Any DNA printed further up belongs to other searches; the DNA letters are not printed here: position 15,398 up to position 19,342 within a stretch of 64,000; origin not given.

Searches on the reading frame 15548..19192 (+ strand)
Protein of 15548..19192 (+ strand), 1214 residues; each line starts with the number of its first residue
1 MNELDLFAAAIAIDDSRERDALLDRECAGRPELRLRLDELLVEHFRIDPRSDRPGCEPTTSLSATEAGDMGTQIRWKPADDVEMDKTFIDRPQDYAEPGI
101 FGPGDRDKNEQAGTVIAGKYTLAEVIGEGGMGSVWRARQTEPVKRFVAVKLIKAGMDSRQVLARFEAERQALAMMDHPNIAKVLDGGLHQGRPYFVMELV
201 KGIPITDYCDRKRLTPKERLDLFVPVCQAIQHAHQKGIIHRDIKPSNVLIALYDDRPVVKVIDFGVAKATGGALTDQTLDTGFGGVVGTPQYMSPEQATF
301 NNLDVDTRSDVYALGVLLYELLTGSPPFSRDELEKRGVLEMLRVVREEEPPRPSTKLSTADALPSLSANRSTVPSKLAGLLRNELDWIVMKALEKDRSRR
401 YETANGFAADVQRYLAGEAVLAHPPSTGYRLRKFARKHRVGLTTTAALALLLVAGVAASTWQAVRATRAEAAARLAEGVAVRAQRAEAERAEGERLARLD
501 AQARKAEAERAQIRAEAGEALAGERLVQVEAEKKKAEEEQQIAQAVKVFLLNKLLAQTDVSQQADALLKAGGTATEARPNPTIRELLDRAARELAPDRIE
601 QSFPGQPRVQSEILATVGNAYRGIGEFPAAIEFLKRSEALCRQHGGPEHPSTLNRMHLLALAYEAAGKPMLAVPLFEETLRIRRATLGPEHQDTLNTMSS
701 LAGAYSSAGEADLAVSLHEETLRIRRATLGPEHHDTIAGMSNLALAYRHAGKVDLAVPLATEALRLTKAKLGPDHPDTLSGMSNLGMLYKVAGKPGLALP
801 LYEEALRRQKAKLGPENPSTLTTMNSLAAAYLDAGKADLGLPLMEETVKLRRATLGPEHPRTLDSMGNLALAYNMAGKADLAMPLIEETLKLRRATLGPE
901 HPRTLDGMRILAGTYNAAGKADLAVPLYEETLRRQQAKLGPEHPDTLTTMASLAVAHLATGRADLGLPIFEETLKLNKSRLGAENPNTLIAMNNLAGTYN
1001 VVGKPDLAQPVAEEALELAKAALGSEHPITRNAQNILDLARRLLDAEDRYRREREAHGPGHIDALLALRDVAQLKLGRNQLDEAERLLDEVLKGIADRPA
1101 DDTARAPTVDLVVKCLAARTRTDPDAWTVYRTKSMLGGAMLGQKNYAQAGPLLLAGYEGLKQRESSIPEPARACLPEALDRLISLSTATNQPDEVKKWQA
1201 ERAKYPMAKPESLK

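Call 35: search_protein_families(library=pfam, proteins=[window:15548-19192:+], max_evalue=0.001)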
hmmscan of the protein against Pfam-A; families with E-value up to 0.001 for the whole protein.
window:15548-19192:+ (1214 aa): 10 families
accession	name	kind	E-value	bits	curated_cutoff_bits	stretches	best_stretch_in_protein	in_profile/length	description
PF13424.12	TPR_12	-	7.3e-87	286.1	30.1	9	737-810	3-76/77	Tetratricopeptide repeat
PF13374.12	TPR_10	-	8.6e-77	251.6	27.5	8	694-735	1-42/42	Tetratricopeptide repeat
PF00069.31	Pkinase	-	2.4e-44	152.2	31.7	1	120-402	1-253/263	Protein kinase domain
PF24885.1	TPR_NPHP3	-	2.1e-40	139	100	6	672-768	118-214/239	Nephrocystin-3 TPR domain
PF07714.23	PK_Tyr_Ser-Thr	-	2.8e-31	109.2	23.1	1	122-343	3-218/258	Protein tyrosine and serine/threonine kinase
PF13176.12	TPR_7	-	2e-18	65.3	27.9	0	741-772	3-34/36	Tetratricopeptide repeat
PF00515.34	TPR_1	-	8.9e-14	51.1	27.8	0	783-808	5-30/34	Tetratricopeptide repeat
PF07719.23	TPR_2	-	7.7e-09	35.4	27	0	740-767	4-31/34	Tetratricopeptide repeat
PF13181.12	TPR_8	-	5.5e-05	23.4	25.7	0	612-642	2-32/34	Tetratricopeptide repeat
PF03109.22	ABC1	-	0.00026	20.7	22.9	1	194-269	144-216/244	ABC1 atypical kinase-like domain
